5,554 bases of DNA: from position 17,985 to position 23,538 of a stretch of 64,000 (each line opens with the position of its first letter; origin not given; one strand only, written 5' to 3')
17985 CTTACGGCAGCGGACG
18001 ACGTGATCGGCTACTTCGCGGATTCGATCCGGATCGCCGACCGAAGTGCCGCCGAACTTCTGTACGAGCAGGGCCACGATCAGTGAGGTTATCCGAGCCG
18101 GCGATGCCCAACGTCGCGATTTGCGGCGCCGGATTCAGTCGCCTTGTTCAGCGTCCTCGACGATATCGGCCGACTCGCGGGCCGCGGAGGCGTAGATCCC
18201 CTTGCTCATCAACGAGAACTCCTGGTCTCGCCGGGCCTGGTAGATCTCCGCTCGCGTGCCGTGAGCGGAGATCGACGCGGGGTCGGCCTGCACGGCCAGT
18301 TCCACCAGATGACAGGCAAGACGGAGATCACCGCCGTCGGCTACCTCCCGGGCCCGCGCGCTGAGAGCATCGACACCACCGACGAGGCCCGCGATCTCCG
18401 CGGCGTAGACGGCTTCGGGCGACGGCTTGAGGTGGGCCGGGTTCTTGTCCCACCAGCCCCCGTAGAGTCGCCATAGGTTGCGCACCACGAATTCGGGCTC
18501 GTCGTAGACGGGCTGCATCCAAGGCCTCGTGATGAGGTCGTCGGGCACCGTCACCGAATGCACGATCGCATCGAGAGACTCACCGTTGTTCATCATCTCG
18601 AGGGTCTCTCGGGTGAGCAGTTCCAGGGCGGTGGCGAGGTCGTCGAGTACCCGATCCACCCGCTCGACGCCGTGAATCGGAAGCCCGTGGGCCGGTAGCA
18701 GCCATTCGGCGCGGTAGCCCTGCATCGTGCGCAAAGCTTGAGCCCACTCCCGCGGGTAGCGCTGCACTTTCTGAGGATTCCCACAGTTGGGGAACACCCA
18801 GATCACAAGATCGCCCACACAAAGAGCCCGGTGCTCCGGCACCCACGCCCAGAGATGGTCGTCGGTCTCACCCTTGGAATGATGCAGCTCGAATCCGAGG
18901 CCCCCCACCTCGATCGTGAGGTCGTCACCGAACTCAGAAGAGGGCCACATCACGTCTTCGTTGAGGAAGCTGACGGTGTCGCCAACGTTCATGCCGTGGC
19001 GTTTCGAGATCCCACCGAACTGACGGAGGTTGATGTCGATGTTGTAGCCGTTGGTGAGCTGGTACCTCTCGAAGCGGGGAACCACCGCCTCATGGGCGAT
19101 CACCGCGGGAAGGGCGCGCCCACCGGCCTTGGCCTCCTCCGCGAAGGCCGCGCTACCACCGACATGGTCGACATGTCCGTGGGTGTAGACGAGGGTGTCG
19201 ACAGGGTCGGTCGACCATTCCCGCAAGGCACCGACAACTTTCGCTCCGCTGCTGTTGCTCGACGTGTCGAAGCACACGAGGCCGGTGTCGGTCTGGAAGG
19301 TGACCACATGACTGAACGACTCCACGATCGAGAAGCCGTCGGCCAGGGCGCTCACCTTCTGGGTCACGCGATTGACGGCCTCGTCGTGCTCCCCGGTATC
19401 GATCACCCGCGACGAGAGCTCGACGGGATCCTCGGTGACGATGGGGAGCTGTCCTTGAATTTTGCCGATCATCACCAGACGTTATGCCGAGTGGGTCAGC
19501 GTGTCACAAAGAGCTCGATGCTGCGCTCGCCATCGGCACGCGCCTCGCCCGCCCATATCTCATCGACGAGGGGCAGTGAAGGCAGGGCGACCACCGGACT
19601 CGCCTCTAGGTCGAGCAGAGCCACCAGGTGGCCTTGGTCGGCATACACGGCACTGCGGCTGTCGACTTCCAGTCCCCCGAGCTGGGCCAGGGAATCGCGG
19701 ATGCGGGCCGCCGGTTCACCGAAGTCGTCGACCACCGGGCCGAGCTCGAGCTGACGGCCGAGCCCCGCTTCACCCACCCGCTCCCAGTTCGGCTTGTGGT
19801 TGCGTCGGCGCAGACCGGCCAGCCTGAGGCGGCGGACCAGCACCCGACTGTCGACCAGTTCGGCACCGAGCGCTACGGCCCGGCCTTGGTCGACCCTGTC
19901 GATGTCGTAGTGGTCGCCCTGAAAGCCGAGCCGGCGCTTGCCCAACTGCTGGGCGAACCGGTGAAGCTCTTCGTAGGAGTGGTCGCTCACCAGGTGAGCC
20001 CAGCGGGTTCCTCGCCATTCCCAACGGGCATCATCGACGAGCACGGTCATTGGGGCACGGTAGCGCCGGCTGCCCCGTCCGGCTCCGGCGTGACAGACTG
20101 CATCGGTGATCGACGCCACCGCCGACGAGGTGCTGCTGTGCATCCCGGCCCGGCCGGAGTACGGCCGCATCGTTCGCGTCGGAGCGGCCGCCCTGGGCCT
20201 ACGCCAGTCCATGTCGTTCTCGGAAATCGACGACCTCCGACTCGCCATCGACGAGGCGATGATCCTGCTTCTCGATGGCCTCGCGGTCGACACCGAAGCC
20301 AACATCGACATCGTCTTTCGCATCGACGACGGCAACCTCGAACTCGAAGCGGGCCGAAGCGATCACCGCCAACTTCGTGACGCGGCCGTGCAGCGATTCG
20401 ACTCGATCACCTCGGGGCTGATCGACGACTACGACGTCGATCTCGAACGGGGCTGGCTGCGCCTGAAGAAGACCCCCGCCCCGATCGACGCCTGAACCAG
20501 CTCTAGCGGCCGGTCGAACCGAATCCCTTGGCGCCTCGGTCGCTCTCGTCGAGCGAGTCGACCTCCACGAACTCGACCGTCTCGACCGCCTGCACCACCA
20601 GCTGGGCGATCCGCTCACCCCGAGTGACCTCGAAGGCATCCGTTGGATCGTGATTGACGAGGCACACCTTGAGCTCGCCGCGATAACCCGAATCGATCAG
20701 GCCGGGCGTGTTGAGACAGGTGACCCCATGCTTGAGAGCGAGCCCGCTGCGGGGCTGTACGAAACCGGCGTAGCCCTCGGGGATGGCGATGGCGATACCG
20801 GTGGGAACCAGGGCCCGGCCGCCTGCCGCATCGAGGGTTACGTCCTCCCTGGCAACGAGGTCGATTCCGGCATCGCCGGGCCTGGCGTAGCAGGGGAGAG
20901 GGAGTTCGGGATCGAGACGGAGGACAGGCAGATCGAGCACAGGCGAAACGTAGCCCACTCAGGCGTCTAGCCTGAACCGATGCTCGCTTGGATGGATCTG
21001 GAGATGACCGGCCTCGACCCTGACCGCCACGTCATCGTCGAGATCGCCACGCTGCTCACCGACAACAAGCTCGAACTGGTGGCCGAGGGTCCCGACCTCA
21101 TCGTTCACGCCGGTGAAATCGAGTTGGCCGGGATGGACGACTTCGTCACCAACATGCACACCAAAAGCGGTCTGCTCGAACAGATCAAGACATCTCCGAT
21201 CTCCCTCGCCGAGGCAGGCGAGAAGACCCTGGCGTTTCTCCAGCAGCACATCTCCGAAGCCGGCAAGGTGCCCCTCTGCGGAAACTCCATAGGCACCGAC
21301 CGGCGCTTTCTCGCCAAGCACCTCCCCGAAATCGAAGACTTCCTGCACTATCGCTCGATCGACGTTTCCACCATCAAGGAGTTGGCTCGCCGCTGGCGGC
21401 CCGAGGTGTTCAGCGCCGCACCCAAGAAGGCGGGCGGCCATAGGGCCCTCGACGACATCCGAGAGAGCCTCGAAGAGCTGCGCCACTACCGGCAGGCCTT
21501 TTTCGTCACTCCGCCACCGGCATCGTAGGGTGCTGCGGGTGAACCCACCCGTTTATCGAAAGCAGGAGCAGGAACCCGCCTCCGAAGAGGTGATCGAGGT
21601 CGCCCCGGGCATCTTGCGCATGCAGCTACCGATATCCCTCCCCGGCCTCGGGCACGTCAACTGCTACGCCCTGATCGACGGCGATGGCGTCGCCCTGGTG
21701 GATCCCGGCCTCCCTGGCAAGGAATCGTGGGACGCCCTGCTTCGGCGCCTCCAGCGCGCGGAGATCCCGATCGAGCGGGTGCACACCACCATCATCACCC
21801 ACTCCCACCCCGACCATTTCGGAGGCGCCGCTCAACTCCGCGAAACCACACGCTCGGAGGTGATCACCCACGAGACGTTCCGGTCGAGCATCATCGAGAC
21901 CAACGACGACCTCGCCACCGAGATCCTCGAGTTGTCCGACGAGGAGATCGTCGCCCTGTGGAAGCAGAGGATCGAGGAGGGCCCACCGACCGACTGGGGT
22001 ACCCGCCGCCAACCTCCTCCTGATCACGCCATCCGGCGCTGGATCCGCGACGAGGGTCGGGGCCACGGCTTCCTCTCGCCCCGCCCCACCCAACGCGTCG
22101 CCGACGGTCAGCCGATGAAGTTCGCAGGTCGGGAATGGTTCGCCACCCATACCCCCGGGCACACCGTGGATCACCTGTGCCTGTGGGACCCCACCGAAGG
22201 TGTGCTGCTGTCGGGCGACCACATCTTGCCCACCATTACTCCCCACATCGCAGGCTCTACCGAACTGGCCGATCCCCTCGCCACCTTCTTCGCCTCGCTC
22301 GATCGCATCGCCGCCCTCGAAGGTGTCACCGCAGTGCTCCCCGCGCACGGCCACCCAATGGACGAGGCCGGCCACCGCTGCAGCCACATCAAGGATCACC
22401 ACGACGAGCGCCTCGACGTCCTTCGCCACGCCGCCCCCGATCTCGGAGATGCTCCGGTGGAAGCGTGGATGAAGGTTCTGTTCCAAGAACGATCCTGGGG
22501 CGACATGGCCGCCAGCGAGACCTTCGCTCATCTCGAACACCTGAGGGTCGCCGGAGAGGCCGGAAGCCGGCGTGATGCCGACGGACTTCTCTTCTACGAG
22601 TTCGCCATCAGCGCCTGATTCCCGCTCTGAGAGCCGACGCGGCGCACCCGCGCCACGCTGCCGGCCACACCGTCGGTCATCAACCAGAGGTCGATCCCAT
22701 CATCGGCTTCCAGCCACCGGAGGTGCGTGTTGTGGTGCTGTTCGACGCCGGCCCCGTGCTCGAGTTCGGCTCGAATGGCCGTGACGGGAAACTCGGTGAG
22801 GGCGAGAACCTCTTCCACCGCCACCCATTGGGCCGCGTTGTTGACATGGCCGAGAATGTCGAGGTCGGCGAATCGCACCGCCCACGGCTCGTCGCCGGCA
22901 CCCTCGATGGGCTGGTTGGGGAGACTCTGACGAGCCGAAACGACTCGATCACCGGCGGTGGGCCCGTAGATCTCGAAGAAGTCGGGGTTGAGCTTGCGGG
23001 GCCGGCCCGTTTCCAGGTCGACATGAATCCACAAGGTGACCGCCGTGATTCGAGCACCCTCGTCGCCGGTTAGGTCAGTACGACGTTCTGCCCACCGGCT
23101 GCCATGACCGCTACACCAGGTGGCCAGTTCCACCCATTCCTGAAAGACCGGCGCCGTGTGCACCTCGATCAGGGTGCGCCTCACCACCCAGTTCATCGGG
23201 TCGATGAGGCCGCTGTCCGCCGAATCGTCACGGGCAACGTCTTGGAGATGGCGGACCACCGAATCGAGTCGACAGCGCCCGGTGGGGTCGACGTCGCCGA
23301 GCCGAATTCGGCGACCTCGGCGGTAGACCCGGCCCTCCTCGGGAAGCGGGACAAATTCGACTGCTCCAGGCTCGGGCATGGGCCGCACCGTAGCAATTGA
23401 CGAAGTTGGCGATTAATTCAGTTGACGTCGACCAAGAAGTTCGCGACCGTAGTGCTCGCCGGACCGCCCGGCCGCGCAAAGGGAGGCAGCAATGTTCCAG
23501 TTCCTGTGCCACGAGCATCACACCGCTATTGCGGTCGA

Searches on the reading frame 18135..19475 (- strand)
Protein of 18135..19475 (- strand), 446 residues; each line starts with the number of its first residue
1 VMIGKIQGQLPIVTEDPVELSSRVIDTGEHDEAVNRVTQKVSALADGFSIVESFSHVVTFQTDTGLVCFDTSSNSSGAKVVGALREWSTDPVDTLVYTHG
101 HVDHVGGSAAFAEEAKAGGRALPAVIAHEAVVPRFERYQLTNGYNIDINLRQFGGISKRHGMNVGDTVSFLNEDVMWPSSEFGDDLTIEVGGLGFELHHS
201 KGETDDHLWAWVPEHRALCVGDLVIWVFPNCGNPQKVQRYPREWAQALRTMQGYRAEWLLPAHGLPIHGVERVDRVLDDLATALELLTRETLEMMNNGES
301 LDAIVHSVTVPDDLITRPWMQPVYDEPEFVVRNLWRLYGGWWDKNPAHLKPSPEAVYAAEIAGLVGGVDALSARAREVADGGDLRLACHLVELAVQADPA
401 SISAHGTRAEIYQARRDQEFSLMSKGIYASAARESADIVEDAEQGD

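Call 44: search_protein_families(library=pfam, proteins=[window:18135-19475:-], max_evalue=0.001)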
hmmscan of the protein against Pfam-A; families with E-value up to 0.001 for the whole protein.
window:18135-19475:- (446 aa): 3 families
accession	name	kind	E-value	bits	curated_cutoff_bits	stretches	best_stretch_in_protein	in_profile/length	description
PF14863.12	Alkyl_sulf_dimr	-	5.1e-33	114.8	26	1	302-435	3-136/139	Alkyl sulfatase dimerisation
PF00753.33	Lactamase_B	-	5.2e-14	53.1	22.7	1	57-263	8-196/196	Metallo-beta-lactamase superfamily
PF12706.13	Lactamase_B_2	-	2.1e-05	24.7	27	1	88-163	27-91/200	Beta-lactamase superfamily domain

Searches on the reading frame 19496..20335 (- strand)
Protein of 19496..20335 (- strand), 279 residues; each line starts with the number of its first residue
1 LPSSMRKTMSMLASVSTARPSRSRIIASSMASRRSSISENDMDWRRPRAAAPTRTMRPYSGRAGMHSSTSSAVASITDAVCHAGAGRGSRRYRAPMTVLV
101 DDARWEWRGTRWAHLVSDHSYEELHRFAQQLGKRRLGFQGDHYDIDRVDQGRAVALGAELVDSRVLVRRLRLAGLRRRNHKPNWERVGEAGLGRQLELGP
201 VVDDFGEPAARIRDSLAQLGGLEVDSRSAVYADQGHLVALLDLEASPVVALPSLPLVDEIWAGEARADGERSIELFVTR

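Call 44: search_protein_families(library=pfam, proteins=[window:19496-20335:-], max_evalue=0.001)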
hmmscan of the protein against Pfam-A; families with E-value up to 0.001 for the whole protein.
window:19496-20335:- (279 aa): 1 family
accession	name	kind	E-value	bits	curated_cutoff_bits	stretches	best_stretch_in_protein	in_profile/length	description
PF13223.11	DUF4031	-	4.7e-27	94.5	25.6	1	98-171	1-74/76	Protein of unknown function (DUF4031)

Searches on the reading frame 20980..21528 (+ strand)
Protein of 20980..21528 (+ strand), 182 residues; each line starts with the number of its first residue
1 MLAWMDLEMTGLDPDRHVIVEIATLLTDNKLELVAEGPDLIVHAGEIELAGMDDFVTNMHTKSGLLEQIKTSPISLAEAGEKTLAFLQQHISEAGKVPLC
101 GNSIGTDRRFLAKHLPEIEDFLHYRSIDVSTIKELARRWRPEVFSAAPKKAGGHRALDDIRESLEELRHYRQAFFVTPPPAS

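Call 44: search_protein_families(library=pfam, proteins=[window:20980-21528:+], max_evalue=0.001)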
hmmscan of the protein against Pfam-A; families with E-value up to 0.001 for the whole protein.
window:20980-21528:+ (182 aa): 2 families
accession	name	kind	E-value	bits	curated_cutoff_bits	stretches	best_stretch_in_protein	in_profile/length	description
PF00929.31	RNase_T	-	4.9e-28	99.2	24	1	4-166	2-163/164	Exonuclease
PF16473.11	Rv2179c-like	-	0.00057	20.1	27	0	71-162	75-168/177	3'-5' exoribonuclease Rv2179c-like domain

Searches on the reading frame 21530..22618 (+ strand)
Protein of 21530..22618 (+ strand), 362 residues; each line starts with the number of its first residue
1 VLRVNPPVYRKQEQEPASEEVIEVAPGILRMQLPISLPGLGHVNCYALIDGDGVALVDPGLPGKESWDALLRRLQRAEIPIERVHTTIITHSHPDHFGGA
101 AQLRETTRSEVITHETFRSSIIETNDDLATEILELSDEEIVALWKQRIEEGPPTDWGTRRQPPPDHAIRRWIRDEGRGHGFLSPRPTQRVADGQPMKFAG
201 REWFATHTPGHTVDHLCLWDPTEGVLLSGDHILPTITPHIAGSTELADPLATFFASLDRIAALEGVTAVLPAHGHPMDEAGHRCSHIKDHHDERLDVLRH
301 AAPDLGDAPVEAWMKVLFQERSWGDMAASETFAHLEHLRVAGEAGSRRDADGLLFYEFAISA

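Call 44: search_protein_families(library=pfam, proteins=[window:21530-22618:+], max_evalue=0.001)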
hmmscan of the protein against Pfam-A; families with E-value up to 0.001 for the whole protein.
window:21530-22618:+ (362 aa): 3 families
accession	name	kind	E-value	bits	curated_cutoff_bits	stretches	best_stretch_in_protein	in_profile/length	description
PF00753.33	Lactamase_B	-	1.6e-24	87.4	22.7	1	39-273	2-196/196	Metallo-beta-lactamase superfamily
PF19583.5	ODP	-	2.1e-08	34.7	27.2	1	43-118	3-76/194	ODP family beta lactamase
PF12706.13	Lactamase_B_2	-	1.5e-05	25.1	27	1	56-120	4-69/200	Beta-lactamase superfamily domain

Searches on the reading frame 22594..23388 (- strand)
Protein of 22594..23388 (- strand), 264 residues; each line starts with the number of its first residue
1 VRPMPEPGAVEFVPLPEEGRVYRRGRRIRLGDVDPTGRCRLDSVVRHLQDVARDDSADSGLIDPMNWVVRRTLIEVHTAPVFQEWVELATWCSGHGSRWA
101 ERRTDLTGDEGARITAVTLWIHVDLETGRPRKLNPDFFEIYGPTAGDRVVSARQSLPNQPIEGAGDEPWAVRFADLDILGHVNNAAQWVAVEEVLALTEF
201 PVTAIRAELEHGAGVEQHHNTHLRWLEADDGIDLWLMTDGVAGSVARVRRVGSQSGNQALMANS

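Call 44: search_protein_families(library=pfam, proteins=[window:22594-23388:-], max_evalue=0.001)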
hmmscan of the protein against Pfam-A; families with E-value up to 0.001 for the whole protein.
window:22594-23388:- (264 aa): 2 families
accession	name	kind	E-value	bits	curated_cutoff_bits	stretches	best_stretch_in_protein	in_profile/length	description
PF01643.23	Acyl-ACP_TE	-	3e-20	72.7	23.7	1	20-141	2-131/131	Acyl-ACP thioesterase N-terminal domain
PF20791.3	Acyl-ACP_TE_C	-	3.5e-05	24.4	21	1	166-198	9-41/101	Acyl-ACP thioesterase C-terminal domain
